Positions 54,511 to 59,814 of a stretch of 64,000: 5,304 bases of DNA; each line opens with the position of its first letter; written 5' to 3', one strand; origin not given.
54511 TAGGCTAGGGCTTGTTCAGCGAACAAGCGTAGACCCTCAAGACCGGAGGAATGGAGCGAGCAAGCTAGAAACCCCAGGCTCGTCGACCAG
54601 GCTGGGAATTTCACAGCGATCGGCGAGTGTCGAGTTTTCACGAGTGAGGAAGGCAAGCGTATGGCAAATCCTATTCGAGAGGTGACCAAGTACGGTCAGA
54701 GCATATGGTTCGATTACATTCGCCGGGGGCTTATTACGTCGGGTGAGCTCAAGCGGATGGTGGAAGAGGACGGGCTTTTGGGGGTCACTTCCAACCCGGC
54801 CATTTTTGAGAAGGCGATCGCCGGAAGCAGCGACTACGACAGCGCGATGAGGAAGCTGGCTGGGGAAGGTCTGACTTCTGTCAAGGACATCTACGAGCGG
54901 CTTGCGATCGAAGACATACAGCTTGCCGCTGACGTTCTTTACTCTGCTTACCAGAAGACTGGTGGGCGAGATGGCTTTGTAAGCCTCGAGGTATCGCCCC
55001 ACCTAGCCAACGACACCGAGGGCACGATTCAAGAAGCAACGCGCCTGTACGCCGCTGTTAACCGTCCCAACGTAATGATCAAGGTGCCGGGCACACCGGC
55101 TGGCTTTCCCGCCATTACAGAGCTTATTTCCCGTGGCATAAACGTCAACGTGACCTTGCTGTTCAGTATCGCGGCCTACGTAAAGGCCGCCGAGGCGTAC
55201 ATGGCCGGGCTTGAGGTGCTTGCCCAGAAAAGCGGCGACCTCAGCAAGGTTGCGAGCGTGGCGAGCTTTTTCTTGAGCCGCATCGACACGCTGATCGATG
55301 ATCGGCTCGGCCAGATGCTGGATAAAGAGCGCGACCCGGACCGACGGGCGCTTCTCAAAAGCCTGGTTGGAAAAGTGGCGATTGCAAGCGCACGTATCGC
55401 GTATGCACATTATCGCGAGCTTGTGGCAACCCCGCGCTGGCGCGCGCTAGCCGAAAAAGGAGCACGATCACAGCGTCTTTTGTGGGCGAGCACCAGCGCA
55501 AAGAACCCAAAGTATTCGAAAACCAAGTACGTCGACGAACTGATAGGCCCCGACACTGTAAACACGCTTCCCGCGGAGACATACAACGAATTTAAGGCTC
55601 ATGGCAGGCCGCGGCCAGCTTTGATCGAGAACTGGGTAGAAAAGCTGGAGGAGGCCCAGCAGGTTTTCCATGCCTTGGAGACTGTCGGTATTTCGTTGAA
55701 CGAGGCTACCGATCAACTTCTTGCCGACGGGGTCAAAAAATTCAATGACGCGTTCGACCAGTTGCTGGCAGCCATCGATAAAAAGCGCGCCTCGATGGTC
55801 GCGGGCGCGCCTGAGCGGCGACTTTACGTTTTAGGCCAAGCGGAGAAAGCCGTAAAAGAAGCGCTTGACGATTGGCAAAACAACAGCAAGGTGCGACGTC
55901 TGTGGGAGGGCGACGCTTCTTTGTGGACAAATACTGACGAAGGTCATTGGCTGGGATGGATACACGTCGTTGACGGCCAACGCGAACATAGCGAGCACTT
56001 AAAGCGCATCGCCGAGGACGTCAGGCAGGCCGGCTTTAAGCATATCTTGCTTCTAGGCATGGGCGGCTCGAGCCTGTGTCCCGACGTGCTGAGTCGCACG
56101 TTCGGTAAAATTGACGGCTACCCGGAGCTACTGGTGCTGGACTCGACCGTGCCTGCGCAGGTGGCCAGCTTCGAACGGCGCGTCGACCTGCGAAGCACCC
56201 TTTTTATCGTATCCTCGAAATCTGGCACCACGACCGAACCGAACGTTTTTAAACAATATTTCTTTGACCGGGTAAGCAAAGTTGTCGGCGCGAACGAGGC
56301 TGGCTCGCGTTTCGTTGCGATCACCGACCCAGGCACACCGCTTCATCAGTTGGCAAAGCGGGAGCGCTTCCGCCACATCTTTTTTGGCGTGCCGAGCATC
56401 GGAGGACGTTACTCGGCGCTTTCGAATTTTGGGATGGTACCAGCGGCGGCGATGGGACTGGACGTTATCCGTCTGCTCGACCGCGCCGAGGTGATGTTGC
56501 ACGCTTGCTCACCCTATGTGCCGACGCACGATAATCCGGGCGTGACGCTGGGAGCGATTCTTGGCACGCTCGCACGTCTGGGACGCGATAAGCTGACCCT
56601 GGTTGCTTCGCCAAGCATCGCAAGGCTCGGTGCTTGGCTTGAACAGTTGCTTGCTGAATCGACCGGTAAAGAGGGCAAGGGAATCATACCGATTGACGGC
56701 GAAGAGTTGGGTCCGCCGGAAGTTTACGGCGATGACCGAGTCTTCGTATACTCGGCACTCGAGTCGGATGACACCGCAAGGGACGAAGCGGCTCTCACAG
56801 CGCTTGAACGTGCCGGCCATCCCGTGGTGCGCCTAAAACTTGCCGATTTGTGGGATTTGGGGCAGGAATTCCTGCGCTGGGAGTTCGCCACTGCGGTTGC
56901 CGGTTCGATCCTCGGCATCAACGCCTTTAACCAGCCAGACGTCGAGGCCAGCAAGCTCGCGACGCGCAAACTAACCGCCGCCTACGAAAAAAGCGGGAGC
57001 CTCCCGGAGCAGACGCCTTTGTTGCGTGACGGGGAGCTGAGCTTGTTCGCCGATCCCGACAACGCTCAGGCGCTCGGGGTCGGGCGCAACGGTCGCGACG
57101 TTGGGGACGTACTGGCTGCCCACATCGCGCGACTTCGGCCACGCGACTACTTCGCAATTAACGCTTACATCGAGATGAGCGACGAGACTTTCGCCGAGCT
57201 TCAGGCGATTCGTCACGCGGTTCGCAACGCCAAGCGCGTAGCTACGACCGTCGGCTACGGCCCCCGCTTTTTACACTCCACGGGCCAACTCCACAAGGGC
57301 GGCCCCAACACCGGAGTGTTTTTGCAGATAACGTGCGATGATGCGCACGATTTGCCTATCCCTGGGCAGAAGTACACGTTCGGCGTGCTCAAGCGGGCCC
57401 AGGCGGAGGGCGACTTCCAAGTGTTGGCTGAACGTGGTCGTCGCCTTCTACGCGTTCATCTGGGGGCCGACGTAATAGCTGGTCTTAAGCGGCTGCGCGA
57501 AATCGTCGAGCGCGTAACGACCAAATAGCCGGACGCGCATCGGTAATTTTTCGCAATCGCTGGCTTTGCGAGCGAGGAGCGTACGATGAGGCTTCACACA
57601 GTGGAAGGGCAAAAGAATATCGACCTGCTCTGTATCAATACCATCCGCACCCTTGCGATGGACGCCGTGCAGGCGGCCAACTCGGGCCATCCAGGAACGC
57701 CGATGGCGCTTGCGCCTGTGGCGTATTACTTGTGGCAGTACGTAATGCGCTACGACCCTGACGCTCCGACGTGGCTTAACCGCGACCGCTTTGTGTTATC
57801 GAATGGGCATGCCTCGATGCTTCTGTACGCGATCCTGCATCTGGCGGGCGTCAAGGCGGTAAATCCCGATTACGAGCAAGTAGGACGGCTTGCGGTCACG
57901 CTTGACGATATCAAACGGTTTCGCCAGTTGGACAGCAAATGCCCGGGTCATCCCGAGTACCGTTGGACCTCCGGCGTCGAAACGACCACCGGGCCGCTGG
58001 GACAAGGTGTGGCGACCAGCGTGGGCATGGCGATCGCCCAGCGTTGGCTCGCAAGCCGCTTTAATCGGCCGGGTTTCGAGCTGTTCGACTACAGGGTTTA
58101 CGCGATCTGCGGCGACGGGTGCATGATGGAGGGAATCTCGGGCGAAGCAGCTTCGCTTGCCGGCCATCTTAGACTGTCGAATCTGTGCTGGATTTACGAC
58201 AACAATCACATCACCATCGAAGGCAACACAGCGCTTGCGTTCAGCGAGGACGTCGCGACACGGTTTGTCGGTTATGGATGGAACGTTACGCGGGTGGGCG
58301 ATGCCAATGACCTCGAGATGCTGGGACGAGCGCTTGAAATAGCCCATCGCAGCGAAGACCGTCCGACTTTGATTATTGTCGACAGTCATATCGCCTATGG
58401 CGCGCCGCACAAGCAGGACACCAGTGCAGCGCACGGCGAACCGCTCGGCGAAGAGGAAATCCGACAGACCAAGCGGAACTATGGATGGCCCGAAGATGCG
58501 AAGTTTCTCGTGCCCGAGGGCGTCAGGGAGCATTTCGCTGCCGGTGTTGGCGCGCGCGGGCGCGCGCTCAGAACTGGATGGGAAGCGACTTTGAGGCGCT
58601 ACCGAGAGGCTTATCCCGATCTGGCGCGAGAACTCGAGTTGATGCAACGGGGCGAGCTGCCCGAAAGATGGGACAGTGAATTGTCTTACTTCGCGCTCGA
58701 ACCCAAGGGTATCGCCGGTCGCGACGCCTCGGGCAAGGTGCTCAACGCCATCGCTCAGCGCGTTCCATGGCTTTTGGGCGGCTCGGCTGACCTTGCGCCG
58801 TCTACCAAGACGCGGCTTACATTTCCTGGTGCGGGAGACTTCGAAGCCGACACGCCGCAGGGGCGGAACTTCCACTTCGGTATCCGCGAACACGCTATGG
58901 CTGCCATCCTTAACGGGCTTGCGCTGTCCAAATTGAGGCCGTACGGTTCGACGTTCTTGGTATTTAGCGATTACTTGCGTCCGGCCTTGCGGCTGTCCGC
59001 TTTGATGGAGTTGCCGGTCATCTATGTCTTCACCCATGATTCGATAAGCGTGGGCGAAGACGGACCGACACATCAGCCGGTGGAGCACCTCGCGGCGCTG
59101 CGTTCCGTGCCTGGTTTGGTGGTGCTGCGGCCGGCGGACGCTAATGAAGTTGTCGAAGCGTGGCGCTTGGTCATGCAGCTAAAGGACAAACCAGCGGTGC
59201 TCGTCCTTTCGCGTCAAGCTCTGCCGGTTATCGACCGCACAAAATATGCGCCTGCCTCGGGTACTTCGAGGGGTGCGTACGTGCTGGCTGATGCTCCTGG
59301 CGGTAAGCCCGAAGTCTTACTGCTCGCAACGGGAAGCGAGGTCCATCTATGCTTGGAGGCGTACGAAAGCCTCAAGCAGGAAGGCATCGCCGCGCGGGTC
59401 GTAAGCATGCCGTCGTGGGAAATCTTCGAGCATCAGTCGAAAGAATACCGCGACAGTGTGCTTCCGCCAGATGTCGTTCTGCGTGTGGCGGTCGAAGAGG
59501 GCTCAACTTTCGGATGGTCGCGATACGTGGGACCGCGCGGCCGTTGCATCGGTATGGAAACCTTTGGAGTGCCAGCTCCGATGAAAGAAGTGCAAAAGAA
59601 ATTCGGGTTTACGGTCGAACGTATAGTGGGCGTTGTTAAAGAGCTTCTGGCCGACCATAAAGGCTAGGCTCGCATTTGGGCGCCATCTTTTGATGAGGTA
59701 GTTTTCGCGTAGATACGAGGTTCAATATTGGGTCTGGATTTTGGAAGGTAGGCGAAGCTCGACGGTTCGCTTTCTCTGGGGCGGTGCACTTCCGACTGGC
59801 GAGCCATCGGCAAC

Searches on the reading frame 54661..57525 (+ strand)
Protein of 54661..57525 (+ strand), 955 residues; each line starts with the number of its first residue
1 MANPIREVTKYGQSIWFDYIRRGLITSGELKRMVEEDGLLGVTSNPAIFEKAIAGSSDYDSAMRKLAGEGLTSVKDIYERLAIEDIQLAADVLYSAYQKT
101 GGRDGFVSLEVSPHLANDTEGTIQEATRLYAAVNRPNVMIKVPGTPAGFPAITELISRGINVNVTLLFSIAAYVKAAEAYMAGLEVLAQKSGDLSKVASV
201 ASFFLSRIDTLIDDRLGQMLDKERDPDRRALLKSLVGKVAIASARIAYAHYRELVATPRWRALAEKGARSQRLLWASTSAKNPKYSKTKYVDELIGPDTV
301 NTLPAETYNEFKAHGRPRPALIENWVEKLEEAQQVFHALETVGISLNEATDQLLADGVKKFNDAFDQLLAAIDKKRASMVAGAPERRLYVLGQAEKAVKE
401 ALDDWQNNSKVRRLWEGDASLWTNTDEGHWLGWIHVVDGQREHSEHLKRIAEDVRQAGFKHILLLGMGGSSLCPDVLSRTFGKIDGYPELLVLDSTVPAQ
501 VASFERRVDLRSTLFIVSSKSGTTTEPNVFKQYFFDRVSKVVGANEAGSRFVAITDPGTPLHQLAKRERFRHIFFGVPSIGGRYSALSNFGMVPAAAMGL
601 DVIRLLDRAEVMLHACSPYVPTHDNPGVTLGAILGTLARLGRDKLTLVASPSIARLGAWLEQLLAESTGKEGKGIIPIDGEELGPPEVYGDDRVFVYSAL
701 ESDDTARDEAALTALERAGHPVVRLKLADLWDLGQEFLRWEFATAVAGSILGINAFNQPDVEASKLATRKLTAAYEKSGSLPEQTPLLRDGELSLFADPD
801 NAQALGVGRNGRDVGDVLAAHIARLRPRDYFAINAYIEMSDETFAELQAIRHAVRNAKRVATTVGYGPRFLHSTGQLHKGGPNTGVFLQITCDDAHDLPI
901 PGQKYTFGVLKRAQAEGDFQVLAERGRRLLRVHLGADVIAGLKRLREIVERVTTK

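Call 9: find_related_loci(query=window:54661-57525:+, collection=genome_contigs, flank=6000)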
Query window:54661-57525:+ (955 aa) in genome_contigs; peptide patterns used: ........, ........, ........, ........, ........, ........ (x = any residue, [..] = any of these).
169 stretches matched a pattern; 124 encode a relative of the query (tblastn E <= 1e-3); the best 80 are kept; 80 distinct loci.
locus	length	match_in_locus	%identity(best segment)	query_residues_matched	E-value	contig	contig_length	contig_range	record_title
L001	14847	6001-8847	74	1-949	0e+0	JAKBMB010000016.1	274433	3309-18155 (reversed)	MAG: Deltaproteobacteria bacterium isolate FK3.bin127 NODE_33_length_274433_cov_3.529460, whole genome shotgun sequence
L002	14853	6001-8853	72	1-951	0e+0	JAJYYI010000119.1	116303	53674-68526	MAG: Deltaproteobacteria bacterium isolate FK3.bin99 NODE_218_length_116303_cov_1.381051, whole genome shotgun sequence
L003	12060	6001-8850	66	1-950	0e+0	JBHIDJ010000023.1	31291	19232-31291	MAG: Acidiferrobacterales bacterium isolate Baj_1_bin.3 NODE_24_length_31291_cov_11.802087, whole genome shotgun sequenc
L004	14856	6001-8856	65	1-952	0e+0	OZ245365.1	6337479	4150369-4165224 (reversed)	MAG: Candidatus Marinacidobacterales bacterium isolate 428a867e-cc31-4725-90fc-edcd7ced3517 genome assembly, chromosome:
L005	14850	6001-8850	65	1-951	0e+0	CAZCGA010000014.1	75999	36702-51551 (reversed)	MAG TPA_asm: uncultured Candidatus Binatia bacterium isolate SRP119689_co1_8 genome assembly, contig: NODE_346_length_75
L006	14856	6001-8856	64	1-952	0e+0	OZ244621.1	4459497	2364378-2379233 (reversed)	MAG: uncultured Candidatus Binatia bacterium isolate 8f9fbfc1-36b4-40f3-a05a-ee2ffc03c637 genome assembly, chromosome: 1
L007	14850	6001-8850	65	3-952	0e+0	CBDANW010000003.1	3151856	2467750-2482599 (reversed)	MAG: Candidatus Marinacidobacterales bacterium isolate 58ad810b-317c-4b5b-8bc8-0cee20f92245 genome assembly, contig: con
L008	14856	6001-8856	64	1-952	0e+0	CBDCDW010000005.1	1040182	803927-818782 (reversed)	MAG: uncultured Candidatus Binatia bacterium isolate 9a2c71a9-8664-4bc0-91de-9535c4cbd7a1 genome assembly, contig: conti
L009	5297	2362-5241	62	1-952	0e+0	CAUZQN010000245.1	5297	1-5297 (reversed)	MAG: uncultured Candidatus Binatia bacterium isolate CB6_Bottom.39 genome assembly, contig: Ga0310122_10011872, whole ge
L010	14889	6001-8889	62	1-952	0e+0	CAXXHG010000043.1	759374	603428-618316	MAG: Candidatus Binatia bacterium isolate 46507e35-17f4-460c-88f4-f6fc3e85a99b genome assembly, contig: contig_43, whole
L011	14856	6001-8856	63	1-952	0e+0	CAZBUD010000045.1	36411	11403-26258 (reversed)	MAG TPA_asm: uncultured Enterobacteriaceae bacterium isolate SRP092902_co1_597 genome assembly, contig: NODE_1297_length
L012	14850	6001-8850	62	1-951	0e+0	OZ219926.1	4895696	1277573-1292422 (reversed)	MAG: Thermodesulfobacteriota bacterium isolate 21442c6b-cc68-4f82-8039-a5361455a999 genome assembly, chromosome: 3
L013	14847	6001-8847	62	1-949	0e+0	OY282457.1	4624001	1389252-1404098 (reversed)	MAG: uncultured Candidatus Binatia bacterium genome assembly, chromosome: 1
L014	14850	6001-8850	62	1-951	0e+0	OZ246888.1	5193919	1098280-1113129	MAG: Candidatus Binatia bacterium isolate 6b508bb3-31ce-4f4f-8d88-ad7b0e8f6706 genome assembly, chromosome: 1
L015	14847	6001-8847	62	1-949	0e+0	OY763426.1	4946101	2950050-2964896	MAG: Candidatus Binatia bacterium isolate bff738c7-9683-4f94-b287-c2cb1e0b670a genome assembly, chromosome: 1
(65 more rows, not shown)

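Call 10: find_encoding_contigs(protein=window:54661-57525:+, flank=5000, max_places=10)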
Protein window:54661-57525:+ (955 aa): 6 contigs read that carry it; 2 places shown.
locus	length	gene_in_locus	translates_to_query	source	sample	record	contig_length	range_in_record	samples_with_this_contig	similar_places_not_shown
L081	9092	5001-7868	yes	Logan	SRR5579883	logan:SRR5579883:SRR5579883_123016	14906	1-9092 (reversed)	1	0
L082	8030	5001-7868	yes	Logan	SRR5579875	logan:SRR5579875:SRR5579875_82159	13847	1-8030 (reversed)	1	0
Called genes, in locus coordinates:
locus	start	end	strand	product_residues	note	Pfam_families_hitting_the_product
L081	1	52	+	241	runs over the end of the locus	-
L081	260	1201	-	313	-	PF02737:3HCDH_N, PF00725:3HCDH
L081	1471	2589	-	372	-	PF07992:Pyr_redox_2 (faint), PF01266:DAO, PF12831:FAD_oxidored (weak), PF13450:NAD_binding_8 (weak), PF01593:Amino_oxidase (faint)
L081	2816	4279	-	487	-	PF00202:Aminotran_3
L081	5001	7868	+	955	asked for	PF00923:TAL_FSA, PF00342:PGI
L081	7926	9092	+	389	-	?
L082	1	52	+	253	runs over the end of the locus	-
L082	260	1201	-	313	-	PF02737:3HCDH_N, PF00725:3HCDH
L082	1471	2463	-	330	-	PF01266:DAO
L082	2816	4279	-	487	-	PF00202:Aminotran_3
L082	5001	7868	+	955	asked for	PF00923:TAL_FSA, PF00342:PGI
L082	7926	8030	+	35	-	?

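Call 20: find_related_loci(query=window:54661-57525:+, collection=metagenome_contigs, flank=3000)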
Query window:54661-57525:+ (955 aa) in metagenome_contigs; peptide patterns used: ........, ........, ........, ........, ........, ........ (x = any residue, [..] = any of these).
235 stretches matched a pattern; 138 encode a relative of the query (tblastn E <= 1e-3); the best 80 are kept; 80 distinct loci.
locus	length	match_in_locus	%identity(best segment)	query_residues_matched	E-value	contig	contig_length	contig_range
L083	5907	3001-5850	67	1-950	0e+0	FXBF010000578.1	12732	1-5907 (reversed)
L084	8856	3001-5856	66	1-952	0e+0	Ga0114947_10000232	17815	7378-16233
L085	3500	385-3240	64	1-952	0e+0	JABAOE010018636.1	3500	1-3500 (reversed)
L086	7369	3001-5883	65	1-952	0e+0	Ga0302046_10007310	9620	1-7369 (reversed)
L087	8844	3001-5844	63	1-951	0e+0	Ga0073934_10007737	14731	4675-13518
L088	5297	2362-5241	62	1-952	0e+0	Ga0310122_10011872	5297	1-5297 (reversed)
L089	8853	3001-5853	62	1-951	0e+0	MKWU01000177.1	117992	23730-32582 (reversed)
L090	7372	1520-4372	61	5-954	0e+0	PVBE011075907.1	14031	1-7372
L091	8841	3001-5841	59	3-951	0e+0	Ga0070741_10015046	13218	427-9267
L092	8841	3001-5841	60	1-949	0e+0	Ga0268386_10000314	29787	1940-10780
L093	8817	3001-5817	59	1-949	0e+0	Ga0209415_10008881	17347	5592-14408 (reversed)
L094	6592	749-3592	58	1-949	0e+0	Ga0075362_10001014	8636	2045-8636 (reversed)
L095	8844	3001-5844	58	1-949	0e+0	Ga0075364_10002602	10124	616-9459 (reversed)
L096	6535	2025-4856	58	1-946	0e+0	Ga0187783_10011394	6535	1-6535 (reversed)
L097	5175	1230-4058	57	3-949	0e+0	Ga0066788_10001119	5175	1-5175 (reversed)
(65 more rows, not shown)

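Call 21: find_homologous_proteins(query=window:54661-57525:+, max_evalue=1e-100)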
Query window:54661-57525:+ (955 aa): 7941 proteins with E <= 1e-100 among 8000 candidates; the best 120 are listed.
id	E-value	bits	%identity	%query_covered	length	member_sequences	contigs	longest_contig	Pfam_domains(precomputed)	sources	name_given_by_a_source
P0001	0.0e+0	2144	100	100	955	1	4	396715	PF00923.26,PF00342.25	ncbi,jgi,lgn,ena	-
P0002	0.0e+0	1601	74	99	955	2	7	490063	PF00923.26,PF00342.25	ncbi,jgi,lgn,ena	jgi:transaldolase/glucose-6-phosphate isomerase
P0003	0.0e+0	1563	73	100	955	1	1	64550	PF00923.26,PF00342.25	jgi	jgi:transaldolase/glucose-6-phosphate isomerase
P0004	0.0e+0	1517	69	99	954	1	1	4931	PF00923.26,PF00342.25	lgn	-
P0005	0.0e+0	1512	69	99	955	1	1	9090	PF00923.26,PF00342.25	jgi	jgi:transaldolase/glucose-6-phosphate isomerase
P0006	0.0e+0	1475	68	99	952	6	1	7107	PF00923.26,PF00342.25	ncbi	-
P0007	0.0e+0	1472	68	99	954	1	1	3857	PF00923.26,PF00342.25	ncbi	-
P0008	0.0e+0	1468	67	100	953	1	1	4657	PF00923.26,PF00342.25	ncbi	ncbi:MAG: bifunctional transaldolase/phosoglucose isomerase [Candidatus Binatia bacterium]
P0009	0.0e+0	1468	67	100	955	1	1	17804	PF00923.26,PF00342.25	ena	-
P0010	0.0e+0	1461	67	100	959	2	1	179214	PF00923.26,PF00342.25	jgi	jgi:transaldolase/glucose-6-phosphate isomerase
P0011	0.0e+0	1461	67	100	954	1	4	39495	PF00923.26,PF00342.25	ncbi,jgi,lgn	ncbi:MAG: bifunctional transaldolase/phosoglucose isomerase [Thermodesulfobacteriota bacterium]|jgi:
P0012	0.0e+0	1461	67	100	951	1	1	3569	PF00923.26,PF00342.25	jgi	jgi:transaldolase/glucose-6-phosphate isomerase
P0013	0.0e+0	1453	69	99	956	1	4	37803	PF00923.26,PF00342.25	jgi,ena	jgi:transaldolase/glucose-6-phosphate isomerase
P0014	0.0e+0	1448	67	99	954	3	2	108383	PF00923.26,PF00342.25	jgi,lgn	jgi:transaldolase/glucose-6-phosphate isomerase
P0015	0.0e+0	1443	67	100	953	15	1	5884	PF00923.26,PF00342.25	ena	-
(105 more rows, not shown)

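Call 23: find_encoding_contigs(protein=P0003, flank=5000, max_places=3)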
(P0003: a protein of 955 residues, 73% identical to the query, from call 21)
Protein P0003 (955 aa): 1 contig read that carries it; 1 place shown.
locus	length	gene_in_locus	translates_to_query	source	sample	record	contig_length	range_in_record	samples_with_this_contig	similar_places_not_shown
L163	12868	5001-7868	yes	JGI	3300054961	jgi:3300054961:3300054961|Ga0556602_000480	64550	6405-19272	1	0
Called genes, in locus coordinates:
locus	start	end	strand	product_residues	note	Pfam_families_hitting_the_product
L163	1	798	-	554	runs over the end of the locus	PF06418:CTP_synth_N, PF00117:GATase, PF07722:Peptidase_C26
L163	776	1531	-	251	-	PF02348:CTP_transf_3, PF12804:NTP_transf_3 (weak)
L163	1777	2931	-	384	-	PF01266:DAO, PF13450:NAD_binding_8, PF01266:DAO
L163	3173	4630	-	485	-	PF00202:Aminotran_3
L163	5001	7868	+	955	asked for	PF00923:TAL_FSA, PF00342:PGI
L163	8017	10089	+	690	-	PF00456:Transketolase_N, PF02779:Transket_pyr, PF02780:Transketolase_C, PF22613:Transketolase_C_1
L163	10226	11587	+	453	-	PF22807:TrAA12, PF01436:NHL (faint), PF07995:GSDH, PF22807:TrAA12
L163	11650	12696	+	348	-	PF08240:ADH_N, PF00107:ADH_zinc_N, PF13602:ADH_zinc_N_2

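Call 24: find_encoding_contigs(protein=P0005, flank=5000, max_places=3)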
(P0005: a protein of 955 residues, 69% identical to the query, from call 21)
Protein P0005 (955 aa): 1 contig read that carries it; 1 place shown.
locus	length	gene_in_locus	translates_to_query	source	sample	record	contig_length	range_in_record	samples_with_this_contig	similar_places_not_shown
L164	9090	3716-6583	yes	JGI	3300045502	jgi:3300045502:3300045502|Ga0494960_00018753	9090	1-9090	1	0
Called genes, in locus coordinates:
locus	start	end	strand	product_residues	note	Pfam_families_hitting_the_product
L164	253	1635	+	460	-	PF01134:GIDA (faint), PF01262:AlaDh_PNT_C (faint), PF01266:DAO (faint), PF07992:Pyr_redox_2, PF12831:FAD_oxidored, PF13738:Pyr_redox_3, PF00070:Pyr_redox, PF02852:Pyr_redox_dim, +3 more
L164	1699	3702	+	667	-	PF11896:GlgE_dom_N_S, PF00128:Alpha-amylase (faint), PF21702:GLGE_C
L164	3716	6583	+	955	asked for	PF00923:TAL_FSA, PF00342:PGI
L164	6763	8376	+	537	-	PF18085:Mak_N_cap (weak)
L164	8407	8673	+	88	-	PF04365:BrnT_toxin (weak)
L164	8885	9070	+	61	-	-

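Call 25: find_encoding_contigs(protein=P0004, flank=5000, max_places=3)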
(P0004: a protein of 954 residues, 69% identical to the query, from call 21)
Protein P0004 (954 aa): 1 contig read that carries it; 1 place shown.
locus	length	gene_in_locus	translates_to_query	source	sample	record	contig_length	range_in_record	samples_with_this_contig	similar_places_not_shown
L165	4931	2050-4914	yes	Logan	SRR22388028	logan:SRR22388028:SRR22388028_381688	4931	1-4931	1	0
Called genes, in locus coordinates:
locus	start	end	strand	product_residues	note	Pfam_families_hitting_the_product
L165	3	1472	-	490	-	?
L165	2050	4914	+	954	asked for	PF00923:TAL_FSA, PF00342:PGI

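Call 59: list_cluster_members(proteins=[window:54661-57525:+, window:57586-59664:+, window:59868-61415:+, window:37761-38957:-, window:6621-7061:+, window:62527-63294:+])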
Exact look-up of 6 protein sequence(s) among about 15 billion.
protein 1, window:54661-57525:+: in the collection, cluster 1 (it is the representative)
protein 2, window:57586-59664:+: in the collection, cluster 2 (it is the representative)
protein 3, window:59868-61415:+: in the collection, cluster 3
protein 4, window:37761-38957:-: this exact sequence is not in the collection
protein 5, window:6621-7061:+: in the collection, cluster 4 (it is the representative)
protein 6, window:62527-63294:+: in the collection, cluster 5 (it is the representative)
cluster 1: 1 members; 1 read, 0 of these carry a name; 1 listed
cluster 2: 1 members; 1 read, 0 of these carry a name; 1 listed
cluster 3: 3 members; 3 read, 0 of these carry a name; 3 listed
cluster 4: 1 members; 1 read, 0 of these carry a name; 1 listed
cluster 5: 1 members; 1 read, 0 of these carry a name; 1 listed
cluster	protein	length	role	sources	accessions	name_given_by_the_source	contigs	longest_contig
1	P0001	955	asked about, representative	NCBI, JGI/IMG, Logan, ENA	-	-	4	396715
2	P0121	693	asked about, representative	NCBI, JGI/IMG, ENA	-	-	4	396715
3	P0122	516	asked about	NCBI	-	-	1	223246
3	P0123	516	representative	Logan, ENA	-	-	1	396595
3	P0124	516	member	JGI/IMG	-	-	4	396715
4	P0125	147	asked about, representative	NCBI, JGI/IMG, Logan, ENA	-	-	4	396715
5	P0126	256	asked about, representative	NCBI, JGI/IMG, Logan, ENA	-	-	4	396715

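Call 61: find_encoding_contigs(protein=P0124, flank=10000, max_places=4)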
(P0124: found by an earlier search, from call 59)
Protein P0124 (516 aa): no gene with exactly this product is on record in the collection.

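Call 62: find_encoding_contigs(protein=P0123, flank=7000, max_places=4)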
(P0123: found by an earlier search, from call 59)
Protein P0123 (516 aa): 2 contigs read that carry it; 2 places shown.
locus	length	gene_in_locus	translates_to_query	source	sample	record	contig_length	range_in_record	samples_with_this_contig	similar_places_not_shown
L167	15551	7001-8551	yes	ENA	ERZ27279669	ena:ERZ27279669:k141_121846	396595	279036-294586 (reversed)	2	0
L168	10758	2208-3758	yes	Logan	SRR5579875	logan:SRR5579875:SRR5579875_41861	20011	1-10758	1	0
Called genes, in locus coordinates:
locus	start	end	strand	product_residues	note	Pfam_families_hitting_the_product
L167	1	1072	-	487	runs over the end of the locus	PF00202:Aminotran_3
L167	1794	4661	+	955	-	PF00923:TAL_FSA, PF00342:PGI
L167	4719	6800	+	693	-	PF00456:Transketolase_N, PF02779:Transket_pyr, PF22613:Transketolase_C_1, PF02780:Transketolase_C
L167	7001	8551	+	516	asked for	PF00479:G6PD_N, PF02781:G6PD_C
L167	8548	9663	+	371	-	PF10128:OpcA_G6PD_assem, PF20171:OpcA_G6PD_C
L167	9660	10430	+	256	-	PF01182:Glucosamine_iso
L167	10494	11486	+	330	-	PF00480:ROK (weak), PF02685:Glucokinase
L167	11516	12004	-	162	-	PF09821:AAA_assoc_C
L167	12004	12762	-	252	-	PF00005:ABC_tran, PF13304:AAA_21 (faint)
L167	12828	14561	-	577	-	PF00528:BPD_transp_1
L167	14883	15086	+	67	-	-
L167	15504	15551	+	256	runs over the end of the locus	PF09990:DUF2231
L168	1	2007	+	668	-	?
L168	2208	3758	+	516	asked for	PF00479:G6PD_N, PF02781:G6PD_C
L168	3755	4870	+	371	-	PF10128:OpcA_G6PD_assem, PF20171:OpcA_G6PD_C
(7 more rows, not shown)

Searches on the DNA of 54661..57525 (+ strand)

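Call 69: search_rna_families(source=L001, start=5300, end=6010, threshold=evalue, max_evalue=5)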
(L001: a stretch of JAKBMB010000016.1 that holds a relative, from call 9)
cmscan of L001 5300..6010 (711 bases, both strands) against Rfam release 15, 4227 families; matches with E-value up to 5: 1.
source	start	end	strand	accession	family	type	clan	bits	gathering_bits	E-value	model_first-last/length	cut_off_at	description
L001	5621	5670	+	RF02225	sX6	Gene; sRNA;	-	13.4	40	0.41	186-234/342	no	Proteobacterial sRNA sX6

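Call 71: build_rna_model(alignment_id=A4)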
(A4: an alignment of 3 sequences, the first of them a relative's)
Model R1 built from alignment A4 (3 sequences, 102 columns); structure: RNAalifold consensus.
model positions 102; base pairs 25; branch points 1; effective number of sequences 1.6; information 0.59 bits per position. Calibrated on 0.2 Mb of random sequence (short: E-values are rough).
structure used (alignment columns):
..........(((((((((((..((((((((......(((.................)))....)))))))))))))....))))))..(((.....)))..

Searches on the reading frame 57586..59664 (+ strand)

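Call 34: search_protein_families(library=pfam, proteins=[window:57586-59664:+])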
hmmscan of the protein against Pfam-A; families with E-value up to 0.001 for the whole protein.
window:57586-59664:+ (693 aa): 4 families
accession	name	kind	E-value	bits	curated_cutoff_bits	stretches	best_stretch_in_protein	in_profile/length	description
PF00456.26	Transketolase_N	-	8.8e-129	429.7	22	1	15-359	4-334/334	Transketolase, thiamine diphosphate binding domain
PF02779.29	Transket_pyr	-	1.1e-51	175.4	27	1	375-547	2-173/174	Transketolase, pyrimidine binding domain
PF22613.1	Transketolase_C_1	-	1.4e-41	141.7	27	1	563-676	1-113/113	Transketolase-like TK C-terminal domain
PF02780.25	Transketolase_C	-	4.2e-14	53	25.9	1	574-680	9-124/124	Transketolase, C-terminal domain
